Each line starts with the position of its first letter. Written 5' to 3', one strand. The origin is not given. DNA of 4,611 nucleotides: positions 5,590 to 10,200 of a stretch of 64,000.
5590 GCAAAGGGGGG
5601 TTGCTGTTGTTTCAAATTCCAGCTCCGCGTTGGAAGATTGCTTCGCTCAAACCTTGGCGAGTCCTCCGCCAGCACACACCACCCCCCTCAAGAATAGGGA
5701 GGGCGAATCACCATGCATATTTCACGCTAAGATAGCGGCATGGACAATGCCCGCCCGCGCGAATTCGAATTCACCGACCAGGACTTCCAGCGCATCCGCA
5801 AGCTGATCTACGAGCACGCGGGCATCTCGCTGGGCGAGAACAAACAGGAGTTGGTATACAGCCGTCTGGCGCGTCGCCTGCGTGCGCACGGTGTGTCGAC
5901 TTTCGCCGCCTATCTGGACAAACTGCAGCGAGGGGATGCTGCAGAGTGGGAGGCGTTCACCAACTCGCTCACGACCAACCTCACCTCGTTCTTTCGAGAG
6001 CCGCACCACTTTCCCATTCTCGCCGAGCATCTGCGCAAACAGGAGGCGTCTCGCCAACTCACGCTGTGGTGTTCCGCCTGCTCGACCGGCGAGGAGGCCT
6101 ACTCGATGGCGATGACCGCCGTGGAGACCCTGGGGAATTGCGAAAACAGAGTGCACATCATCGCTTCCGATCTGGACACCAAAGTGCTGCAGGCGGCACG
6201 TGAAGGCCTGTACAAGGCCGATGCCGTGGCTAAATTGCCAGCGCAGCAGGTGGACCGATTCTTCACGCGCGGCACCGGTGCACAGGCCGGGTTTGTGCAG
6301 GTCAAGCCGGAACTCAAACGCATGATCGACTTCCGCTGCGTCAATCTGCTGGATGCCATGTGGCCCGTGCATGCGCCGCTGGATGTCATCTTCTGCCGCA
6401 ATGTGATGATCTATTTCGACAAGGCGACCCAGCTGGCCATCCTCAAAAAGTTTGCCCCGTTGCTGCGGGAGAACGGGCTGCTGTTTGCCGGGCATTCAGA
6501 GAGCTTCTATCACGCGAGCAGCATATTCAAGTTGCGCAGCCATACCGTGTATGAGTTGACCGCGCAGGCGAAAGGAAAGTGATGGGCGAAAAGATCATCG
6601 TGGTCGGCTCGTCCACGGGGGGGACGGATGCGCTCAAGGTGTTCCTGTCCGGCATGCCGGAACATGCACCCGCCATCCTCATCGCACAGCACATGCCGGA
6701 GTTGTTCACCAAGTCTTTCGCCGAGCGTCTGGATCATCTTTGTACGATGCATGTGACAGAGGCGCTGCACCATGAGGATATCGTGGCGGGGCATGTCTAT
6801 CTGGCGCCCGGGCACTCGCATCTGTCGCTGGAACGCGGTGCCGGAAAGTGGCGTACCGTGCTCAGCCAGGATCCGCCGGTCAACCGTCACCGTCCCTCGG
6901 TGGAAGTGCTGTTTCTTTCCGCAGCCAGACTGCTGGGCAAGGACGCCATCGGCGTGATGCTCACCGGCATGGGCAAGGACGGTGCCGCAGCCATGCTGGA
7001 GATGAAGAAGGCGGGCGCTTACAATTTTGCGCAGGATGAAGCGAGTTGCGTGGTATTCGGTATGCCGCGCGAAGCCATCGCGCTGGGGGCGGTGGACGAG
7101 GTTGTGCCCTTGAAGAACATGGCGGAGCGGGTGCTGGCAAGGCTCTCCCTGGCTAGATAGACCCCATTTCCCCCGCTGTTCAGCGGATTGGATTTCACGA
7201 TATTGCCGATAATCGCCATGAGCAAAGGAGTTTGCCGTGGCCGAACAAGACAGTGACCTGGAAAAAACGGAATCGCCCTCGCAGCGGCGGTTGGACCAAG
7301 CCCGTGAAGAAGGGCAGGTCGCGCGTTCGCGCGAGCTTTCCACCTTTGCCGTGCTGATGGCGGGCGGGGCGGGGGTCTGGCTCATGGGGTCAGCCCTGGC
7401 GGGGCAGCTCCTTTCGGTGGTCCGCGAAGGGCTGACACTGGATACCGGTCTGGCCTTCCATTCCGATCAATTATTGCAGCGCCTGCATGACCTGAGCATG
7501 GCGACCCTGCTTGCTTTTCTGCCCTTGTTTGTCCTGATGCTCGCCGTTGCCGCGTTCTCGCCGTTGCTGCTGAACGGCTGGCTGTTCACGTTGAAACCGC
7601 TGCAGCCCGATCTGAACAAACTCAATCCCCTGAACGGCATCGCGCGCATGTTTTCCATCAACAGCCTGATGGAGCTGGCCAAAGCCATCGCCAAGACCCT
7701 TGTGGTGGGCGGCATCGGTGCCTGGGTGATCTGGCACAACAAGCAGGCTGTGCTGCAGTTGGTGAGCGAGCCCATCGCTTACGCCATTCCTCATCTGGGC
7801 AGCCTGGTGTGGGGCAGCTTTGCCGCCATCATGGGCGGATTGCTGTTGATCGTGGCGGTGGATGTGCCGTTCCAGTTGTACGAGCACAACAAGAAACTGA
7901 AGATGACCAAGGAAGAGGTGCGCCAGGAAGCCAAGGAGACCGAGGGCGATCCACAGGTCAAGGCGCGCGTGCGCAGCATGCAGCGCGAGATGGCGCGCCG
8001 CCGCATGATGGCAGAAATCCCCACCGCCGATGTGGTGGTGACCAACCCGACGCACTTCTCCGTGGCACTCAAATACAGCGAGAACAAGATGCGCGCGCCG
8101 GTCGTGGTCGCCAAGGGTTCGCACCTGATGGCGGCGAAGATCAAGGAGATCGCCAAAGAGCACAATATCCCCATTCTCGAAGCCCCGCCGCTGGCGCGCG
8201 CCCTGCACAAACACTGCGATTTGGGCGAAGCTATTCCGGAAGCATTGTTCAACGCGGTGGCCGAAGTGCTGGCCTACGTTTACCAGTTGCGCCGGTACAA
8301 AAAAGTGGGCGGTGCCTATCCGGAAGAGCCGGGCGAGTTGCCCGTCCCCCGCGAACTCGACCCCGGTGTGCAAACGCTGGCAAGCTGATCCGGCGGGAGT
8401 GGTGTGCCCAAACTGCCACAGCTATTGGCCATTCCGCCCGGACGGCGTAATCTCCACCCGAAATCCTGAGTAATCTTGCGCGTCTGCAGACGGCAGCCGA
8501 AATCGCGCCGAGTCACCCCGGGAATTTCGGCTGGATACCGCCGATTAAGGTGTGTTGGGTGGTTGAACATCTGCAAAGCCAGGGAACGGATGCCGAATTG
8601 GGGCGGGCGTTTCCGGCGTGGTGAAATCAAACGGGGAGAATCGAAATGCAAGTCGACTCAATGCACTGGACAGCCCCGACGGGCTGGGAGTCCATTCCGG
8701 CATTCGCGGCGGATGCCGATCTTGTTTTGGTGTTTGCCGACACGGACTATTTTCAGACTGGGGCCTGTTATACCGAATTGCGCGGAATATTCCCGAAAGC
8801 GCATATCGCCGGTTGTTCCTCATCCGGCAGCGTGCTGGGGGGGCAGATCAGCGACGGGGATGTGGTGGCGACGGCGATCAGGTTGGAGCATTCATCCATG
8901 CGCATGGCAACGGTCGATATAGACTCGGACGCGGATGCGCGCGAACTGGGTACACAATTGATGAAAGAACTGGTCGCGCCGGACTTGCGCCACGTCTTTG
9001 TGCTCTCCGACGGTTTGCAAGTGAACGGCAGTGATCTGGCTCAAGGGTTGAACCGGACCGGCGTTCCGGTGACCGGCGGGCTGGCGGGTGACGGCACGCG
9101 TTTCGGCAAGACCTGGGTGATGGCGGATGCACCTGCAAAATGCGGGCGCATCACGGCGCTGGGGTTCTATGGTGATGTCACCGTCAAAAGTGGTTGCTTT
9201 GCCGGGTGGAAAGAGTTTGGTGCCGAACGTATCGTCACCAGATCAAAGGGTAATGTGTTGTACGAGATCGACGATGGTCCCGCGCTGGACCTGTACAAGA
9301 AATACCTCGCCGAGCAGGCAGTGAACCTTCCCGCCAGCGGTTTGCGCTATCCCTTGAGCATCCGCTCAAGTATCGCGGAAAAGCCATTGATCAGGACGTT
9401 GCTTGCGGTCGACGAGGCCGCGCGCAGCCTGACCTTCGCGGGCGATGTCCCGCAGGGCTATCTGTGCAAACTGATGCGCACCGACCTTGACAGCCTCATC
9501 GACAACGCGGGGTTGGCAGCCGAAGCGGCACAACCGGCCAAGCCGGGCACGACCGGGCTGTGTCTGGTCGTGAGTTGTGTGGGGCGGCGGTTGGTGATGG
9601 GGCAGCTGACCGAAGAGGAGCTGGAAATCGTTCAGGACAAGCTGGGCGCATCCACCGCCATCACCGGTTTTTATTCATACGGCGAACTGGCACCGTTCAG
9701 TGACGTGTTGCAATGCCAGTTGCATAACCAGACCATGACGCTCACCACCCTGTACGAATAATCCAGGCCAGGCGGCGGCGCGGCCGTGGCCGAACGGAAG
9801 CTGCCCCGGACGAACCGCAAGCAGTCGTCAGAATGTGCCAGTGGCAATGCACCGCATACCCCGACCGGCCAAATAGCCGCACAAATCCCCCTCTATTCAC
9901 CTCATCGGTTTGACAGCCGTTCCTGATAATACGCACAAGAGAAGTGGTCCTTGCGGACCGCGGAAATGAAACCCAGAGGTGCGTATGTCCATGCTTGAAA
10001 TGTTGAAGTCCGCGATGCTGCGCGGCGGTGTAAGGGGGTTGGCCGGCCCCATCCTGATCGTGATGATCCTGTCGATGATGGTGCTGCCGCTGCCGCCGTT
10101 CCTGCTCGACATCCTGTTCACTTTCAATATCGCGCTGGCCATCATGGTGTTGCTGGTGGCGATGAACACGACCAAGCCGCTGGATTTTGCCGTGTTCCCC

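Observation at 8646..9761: Stand-alone FIST (NosP-like) sensor gene splitting flhB from flhA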

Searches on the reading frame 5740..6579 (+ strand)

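Call 3: search_protein_families(library=pfam, proteins=[window:5740-6579:+], max_evalue=0.01)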
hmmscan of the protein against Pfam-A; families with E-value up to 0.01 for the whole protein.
window:5740-6579:+ (280 aa): 4 families
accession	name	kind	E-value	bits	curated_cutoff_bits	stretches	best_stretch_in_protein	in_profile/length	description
PF01739.24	CheR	-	4.5e-59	199.6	27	1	80-270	1-193/195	CheR methyltransferase, SAM binding domain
PF03705.20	CheR_N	-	2e-19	69.4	27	1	14-64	1-51/53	CheR methyltransferase, all-alpha domain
PF08242.18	Methyltransf_12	-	0.0039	18.3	30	0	197-248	52-98/98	Methyltransferase domain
PF13649.12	Methyltransf_25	-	0.005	17.9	27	0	195-246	47-97/97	Methyltransferase domain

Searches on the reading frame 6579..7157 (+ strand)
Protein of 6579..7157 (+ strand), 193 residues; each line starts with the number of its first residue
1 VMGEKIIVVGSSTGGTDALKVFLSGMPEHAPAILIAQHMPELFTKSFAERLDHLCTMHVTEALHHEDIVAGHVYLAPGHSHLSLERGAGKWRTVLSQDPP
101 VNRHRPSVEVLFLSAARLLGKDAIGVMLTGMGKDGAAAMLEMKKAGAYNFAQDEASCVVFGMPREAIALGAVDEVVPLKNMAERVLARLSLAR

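Call 3: search_protein_families(library=pfam, proteins=[window:6579-7157:+], max_evalue=0.01)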
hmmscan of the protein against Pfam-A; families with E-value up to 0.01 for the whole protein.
window:6579-7157:+ (193 aa): 2 families
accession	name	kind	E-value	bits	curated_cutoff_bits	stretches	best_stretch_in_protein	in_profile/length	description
PF01339.22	CheB_methylest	-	4.6e-63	212.5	24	1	7-184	1-173/174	CheB methylesterase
PF01764.32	Lipase_3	-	0.0097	16.2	22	0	5-70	64-133/140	Lipase (class 3)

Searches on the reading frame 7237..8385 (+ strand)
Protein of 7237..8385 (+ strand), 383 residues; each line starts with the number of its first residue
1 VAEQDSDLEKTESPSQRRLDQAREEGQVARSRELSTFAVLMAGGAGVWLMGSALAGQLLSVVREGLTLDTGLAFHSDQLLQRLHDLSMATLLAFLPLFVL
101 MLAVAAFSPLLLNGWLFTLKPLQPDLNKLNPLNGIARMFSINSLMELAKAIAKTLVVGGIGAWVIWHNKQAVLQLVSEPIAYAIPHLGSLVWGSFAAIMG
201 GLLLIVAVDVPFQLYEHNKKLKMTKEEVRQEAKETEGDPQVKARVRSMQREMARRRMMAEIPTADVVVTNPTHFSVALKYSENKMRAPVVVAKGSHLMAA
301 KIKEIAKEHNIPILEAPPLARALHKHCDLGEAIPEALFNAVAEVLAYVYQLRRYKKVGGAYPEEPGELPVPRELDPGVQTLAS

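Call 3: search_protein_families(library=pfam, proteins=[window:7237-8385:+], max_evalue=0.01)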
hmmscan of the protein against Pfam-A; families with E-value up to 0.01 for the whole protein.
window:7237-8385:+ (383 aa): 1 family
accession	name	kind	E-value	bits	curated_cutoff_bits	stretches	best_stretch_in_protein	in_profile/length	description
PF01312.24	Bac_export_2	-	9e-132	439.8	24.4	1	9-348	2-335/335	FlhB HrpN YscU SpaS Family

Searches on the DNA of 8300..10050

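Call 44: search_rna_families(source=window, start=8300, end=10050, threshold=evalue, max_evalue=1)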
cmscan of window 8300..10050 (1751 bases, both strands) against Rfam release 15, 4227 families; matches with E-value up to 1: 1.
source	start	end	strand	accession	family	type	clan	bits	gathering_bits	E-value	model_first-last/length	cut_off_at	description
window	9539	9634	+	RF01383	GRIK4_3p_UTR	Gene;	-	24.4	38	0.031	1-94/94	no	GRIK4 3 prime UTR element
